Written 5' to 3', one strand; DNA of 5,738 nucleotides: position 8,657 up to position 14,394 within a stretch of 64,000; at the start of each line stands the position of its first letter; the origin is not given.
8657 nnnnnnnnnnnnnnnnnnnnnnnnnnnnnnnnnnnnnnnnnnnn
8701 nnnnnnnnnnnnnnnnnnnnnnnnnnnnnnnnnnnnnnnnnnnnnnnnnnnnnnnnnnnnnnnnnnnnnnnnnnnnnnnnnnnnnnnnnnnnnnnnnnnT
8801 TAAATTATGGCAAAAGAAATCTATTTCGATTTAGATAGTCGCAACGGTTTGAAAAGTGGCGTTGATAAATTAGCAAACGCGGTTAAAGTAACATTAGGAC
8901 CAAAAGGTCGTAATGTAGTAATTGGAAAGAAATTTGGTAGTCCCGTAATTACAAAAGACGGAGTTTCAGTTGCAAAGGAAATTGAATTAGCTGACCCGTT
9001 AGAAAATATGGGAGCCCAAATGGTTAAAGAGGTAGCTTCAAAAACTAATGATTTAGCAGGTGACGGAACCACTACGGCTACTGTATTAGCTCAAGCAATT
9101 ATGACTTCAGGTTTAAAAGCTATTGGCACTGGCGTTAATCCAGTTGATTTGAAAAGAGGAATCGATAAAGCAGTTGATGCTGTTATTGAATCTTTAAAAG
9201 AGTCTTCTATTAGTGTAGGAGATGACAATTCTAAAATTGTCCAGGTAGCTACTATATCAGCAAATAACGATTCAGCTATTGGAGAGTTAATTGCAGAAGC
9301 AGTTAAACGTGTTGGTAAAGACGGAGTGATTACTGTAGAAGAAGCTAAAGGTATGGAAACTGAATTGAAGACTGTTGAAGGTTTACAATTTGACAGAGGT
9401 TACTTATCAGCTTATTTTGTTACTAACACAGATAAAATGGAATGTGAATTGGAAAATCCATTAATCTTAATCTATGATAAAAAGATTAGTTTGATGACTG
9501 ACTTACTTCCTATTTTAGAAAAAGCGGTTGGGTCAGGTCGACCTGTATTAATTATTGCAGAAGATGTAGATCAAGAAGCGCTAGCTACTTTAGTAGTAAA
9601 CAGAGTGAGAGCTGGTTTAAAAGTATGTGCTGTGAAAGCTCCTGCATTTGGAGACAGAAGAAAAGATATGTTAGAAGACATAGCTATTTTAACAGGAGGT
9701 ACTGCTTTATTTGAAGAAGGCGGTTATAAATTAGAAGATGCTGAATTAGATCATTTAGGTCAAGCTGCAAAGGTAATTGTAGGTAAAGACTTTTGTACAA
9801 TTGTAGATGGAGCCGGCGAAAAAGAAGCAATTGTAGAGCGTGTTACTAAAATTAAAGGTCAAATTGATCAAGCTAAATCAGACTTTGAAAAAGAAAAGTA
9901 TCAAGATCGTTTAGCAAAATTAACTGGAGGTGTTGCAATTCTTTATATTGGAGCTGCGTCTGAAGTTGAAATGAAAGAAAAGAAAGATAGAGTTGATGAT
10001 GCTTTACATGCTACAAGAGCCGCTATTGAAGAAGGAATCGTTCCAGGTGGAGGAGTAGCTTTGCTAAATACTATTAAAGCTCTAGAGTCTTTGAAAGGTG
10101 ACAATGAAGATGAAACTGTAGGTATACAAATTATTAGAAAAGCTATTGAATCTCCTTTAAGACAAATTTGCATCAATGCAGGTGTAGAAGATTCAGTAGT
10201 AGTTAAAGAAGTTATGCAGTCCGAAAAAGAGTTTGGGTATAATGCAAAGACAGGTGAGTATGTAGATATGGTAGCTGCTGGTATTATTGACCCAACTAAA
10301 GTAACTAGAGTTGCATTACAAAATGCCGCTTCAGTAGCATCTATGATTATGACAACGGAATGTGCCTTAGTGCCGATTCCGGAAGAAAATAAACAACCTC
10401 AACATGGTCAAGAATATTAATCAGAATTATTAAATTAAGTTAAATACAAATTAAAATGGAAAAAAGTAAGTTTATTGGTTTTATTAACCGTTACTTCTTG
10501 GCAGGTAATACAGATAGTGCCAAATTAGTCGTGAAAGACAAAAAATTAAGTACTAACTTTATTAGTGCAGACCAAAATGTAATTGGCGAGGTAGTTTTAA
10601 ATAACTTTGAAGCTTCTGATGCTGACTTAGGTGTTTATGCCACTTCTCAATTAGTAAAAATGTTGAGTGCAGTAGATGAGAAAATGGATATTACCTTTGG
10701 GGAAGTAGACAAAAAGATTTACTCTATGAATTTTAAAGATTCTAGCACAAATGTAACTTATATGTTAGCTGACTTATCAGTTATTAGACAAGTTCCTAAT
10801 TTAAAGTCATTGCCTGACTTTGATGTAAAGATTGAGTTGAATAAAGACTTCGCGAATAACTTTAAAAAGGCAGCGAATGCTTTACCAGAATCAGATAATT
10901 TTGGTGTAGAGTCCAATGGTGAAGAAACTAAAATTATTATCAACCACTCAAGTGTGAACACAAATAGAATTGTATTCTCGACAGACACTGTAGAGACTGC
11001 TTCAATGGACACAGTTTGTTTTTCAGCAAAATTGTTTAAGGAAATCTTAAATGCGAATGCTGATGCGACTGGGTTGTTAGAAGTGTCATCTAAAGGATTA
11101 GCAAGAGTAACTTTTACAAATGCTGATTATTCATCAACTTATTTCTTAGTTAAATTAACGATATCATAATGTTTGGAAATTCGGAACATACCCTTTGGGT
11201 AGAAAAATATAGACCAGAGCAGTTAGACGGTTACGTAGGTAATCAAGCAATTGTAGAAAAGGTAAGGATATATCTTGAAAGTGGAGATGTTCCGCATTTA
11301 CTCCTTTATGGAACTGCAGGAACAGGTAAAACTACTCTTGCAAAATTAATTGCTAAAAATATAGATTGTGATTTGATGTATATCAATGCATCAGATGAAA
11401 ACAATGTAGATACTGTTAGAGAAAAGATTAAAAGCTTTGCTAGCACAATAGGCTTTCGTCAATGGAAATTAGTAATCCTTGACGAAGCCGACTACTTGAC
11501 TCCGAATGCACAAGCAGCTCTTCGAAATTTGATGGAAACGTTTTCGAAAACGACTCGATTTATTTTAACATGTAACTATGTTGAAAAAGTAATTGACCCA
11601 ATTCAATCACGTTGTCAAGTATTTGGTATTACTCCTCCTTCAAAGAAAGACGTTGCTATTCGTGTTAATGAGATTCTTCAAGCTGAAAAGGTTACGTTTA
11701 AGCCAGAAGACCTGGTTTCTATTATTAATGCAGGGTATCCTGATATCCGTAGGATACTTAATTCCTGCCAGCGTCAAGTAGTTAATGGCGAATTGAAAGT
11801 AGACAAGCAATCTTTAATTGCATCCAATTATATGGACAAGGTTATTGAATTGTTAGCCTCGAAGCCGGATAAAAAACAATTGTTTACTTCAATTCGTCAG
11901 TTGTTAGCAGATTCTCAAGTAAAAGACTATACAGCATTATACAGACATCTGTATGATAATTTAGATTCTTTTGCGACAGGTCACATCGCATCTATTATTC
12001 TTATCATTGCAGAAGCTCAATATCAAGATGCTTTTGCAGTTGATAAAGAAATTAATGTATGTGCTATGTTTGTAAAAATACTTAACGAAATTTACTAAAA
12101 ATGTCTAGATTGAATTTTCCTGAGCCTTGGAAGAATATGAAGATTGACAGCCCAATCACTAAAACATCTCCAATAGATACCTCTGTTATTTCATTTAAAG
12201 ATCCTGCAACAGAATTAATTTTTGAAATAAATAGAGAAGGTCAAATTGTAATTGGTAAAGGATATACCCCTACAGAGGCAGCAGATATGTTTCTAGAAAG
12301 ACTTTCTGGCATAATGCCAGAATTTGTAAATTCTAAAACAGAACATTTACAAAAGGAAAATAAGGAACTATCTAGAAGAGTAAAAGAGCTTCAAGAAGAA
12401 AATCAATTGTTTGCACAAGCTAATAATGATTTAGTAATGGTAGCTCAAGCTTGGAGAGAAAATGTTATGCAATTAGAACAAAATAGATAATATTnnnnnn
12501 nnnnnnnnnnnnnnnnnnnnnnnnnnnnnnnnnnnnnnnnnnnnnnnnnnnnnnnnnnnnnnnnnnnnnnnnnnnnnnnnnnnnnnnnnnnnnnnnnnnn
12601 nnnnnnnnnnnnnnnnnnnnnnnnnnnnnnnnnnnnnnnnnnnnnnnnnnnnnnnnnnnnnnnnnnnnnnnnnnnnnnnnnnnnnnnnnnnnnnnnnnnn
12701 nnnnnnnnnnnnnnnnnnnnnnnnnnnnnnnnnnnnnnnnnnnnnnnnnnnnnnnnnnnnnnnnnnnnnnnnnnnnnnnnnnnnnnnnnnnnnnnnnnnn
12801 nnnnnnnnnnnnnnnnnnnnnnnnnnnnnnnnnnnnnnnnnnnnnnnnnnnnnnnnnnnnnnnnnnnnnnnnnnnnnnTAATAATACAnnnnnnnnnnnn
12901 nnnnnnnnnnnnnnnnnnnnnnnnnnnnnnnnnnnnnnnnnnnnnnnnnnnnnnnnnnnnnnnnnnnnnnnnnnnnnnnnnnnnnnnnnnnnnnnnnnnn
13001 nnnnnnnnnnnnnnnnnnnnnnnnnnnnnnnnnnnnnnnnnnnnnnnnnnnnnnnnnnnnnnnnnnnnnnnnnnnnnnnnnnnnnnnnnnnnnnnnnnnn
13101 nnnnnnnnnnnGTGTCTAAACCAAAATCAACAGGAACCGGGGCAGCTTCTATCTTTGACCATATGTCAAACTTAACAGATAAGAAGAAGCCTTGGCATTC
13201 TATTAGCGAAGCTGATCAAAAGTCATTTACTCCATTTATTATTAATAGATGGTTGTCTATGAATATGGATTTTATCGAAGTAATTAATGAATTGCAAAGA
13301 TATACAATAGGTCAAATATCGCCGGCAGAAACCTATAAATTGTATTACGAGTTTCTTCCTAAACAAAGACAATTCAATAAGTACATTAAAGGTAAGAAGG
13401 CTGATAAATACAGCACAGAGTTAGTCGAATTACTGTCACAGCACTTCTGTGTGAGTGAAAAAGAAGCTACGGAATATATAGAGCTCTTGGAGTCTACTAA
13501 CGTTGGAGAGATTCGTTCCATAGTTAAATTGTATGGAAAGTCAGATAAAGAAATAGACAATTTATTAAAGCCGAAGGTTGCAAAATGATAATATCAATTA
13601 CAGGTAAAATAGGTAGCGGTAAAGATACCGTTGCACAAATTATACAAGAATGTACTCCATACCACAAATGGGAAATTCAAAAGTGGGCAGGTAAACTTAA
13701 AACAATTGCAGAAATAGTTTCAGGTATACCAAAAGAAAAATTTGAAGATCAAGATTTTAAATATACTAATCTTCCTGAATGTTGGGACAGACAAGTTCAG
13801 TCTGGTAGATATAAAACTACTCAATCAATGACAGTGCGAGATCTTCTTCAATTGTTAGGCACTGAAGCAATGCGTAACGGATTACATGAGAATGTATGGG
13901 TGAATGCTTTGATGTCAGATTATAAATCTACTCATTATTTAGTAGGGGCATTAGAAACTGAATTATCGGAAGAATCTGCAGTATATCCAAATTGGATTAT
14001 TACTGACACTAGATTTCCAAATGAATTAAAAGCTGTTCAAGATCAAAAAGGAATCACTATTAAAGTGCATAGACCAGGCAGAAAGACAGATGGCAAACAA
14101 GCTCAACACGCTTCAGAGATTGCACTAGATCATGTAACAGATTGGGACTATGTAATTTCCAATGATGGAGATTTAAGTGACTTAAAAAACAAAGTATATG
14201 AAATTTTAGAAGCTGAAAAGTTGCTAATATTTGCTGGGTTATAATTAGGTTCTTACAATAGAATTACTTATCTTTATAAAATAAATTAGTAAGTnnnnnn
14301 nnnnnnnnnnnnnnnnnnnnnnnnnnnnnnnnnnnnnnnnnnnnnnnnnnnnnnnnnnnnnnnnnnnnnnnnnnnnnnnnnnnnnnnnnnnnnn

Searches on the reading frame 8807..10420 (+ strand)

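Call 8: search_protein_families(library=phrogs, proteins=[window:8807-10420:+], max_evalue=0.001)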
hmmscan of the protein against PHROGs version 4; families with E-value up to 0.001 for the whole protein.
window:8807-10420:+ (537 aa): 1 family
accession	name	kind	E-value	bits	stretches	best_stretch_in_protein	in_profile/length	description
phrog_5725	-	other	1.4e-177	592.6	1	1-527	3-537/540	chaperonin groEL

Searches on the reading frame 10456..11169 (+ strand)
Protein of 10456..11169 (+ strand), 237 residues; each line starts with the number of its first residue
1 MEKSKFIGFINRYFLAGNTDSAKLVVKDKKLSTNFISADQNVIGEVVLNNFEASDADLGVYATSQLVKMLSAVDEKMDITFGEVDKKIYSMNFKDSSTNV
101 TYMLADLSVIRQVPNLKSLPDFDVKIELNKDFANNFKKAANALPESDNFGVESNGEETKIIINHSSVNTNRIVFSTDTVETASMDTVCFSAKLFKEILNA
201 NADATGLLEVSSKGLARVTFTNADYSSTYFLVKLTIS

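Call 8: search_protein_families(library=phrogs, proteins=[window:10456-11169:+], max_evalue=0.001)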
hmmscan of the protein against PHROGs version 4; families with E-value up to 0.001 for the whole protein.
window:10456-11169:+ (237 aa): 1 family
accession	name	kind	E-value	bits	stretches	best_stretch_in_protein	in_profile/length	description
phrog_223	-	DNA, RNA and nucleotide metabolism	2.2e-13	51.3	1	33-230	29-213/222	DNA polymerase processivity factor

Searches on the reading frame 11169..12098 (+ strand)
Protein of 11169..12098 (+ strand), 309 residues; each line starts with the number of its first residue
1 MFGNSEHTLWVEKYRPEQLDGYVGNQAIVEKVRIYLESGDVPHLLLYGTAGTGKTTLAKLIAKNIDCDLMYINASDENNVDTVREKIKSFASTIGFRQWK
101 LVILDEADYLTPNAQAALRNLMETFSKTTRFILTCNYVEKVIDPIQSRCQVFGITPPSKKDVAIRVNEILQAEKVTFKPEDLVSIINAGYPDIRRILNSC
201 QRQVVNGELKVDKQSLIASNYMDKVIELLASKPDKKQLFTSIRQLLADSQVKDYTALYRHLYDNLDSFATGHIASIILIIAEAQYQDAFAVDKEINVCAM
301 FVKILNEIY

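Call 8: search_protein_families(library=phrogs, proteins=[window:11169-12098:+], max_evalue=0.001)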
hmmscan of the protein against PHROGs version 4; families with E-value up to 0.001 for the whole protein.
window:11169-12098:+ (309 aa): 13 families
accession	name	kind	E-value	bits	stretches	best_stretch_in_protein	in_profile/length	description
phrog_168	-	DNA, RNA and nucleotide metabolism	3e-86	290.9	1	5-304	6-307/314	clamp loader of DNA polymerase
phrog_5846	-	DNA, RNA and nucleotide metabolism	5.4e-41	142.1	1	12-261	8-261/380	clamp loader of DNA polymerase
phrog_11838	-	DNA, RNA and nucleotide metabolism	2.4e-29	103.8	1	5-249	2-239/420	clamp loader of DNA polymerase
phrog_3757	-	unknown function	2.4e-08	34.8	1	41-75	126-160/367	-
phrog_10401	-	other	3.8e-07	30.2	1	39-76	458-495/667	ATPase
phrog_7485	-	unknown function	8.2e-07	29.3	1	44-91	230-276/430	-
phrog_9172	-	unknown function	4.6e-06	26.7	1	29-127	94-195/509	-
phrog_2376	-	other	6.1e-06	26.8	1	39-149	72-180/363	ATPase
phrog_1297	-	other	6.9e-05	23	0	28-82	14-66/356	ATPase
phrog_325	-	DNA, RNA and nucleotide metabolism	8.6e-05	22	1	24-65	474-514/986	Dda-like helicase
phrog_50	-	DNA, RNA and nucleotide metabolism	0.00023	21.4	1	35-65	363-393/570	DnaC-like helicase loader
phrog_22983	-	unknown function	0.00049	20.7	1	79-164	19-106/324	-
phrog_2107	-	other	0.00062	20.5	0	45-70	7-32/201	thymidylate kinase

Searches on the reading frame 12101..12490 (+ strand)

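Call 99: search_protein_families(library=pfam, proteins=[window:12101-12490:+], max_evalue=0.01)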
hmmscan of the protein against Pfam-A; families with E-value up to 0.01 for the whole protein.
window:12101-12490:+ (129 aa): 4 families
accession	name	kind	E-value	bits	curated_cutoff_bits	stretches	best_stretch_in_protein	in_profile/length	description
PF05103.18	DivIVA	-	0.0033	17.8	28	1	76-122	30-79/131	DivIVA protein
PF06005.17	ZapB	-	0.0034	18.3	31.5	1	80-125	20-65/71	Cell division protein ZapB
PF21924.1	XRCC4_CC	-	0.0047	17.5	27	1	77-111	22-56/78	XRCC4 coiled-coil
PF16559.10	GIT_CC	-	0.0088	16.2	28.7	0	77-111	29-63/66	GIT coiled-coil Rho guanine nucleotide exchange factor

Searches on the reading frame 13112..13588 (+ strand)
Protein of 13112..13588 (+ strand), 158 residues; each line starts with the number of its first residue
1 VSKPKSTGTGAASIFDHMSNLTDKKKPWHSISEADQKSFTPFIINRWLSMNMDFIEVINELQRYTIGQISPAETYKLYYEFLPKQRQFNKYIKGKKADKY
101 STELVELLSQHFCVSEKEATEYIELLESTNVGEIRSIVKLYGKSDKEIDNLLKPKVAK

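Call 9: search_protein_families(library=pfam, proteins=[window:13112-13588:+], max_evalue=0.01)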
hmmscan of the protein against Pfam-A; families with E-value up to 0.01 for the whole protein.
window:13112-13588:+ (158 aa): 2 families
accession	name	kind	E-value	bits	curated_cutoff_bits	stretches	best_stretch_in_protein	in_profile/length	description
PF16790.10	Phage_clamp_A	-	6.8e-06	27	27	1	34-128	26-118/144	Bacteriophage clamp loader A subunit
PF03431.18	RNA_replicase_B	-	0.0066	15.4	25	1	39-104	384-449/540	RNA replicase, beta-chain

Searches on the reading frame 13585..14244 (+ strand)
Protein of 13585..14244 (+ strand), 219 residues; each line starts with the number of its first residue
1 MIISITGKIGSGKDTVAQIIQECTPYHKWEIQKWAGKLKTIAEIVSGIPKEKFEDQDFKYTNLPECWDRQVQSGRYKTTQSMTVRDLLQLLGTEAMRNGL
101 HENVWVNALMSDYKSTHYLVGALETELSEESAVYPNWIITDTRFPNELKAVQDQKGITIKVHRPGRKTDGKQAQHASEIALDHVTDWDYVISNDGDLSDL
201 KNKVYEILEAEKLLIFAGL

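Call 8: search_protein_families(library=phrogs, proteins=[window:13585-14244:+], max_evalue=0.001)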
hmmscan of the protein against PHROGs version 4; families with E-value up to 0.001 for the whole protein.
window:13585-14244:+ (219 aa): 1 family
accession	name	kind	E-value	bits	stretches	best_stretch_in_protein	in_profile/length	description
phrog_139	-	other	4.8e-46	158.7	1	1-210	84-262/342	deoxynucleoside monophosphate kinase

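Call 9: search_protein_families(library=pfam, proteins=[window:13585-14244:+], max_evalue=0.01)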
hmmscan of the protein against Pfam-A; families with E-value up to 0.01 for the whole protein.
window:13585-14244:+ (219 aa): 4 families
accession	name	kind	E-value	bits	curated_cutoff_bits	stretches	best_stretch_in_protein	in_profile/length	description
PF21448.3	DNMK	-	1.5e-18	67.7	27.1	1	69-203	115-232/232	Deoxynucleotide monophosphate kinase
PF04275.20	P-mevalo_kinase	-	0.00078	19.8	33.8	0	5-41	1-37/114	Phosphomevalonate kinase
PF13238.12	AAA_18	-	0.0024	18.8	29.4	1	3-39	1-36/128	AAA domain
PF01121.26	CoaE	-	0.0047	17.1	27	0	1-23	1-23/180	Dephospho-CoA kinase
